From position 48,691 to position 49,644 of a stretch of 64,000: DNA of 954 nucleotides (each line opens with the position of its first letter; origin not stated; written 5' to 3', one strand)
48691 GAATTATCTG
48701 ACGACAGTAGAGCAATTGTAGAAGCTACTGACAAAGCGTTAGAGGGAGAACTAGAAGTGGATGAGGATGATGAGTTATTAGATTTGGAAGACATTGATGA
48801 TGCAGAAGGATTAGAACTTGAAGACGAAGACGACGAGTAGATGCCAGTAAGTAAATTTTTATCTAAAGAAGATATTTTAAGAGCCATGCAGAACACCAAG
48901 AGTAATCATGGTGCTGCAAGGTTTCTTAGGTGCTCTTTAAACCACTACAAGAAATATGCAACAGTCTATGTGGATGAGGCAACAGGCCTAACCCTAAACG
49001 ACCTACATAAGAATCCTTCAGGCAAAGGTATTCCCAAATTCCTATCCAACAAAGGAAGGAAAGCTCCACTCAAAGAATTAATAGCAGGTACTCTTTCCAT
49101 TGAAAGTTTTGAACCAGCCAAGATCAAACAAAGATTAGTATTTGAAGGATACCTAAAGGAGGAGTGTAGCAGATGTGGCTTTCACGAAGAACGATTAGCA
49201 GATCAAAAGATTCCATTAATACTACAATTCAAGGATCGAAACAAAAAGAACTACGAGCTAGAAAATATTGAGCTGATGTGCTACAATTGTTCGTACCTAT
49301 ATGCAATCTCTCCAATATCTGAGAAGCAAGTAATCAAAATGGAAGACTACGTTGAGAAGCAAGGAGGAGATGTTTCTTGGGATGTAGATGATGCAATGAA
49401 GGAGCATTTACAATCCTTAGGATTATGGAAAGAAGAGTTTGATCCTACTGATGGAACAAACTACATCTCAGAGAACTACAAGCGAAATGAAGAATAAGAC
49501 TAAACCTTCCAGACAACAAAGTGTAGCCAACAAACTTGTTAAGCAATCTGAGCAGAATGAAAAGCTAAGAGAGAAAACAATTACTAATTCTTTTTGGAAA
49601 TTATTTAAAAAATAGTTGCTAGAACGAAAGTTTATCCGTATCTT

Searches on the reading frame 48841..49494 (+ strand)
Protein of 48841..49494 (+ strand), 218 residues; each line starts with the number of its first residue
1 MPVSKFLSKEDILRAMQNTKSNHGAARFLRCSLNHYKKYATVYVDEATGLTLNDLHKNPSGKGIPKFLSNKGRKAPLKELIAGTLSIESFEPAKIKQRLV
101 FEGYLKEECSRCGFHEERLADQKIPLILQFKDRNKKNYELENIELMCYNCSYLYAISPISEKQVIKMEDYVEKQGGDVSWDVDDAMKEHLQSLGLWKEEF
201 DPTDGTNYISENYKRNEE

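Call 73: search_protein_families(library=phrogs, max_evalue=0.01, proteins=[window:48841-49494:+])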
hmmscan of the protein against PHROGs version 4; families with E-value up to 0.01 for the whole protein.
window:48841-49494:+ (218 aa): 2 families
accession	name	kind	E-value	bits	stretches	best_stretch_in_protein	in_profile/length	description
phrog_14736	-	DNA, RNA and nucleotide metabolism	2e-08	35.1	1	90-151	16-75/202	HNH endonuclease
phrog_10822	-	DNA, RNA and nucleotide metabolism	3e-05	24.8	1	91-150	85-143/245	HNH endonuclease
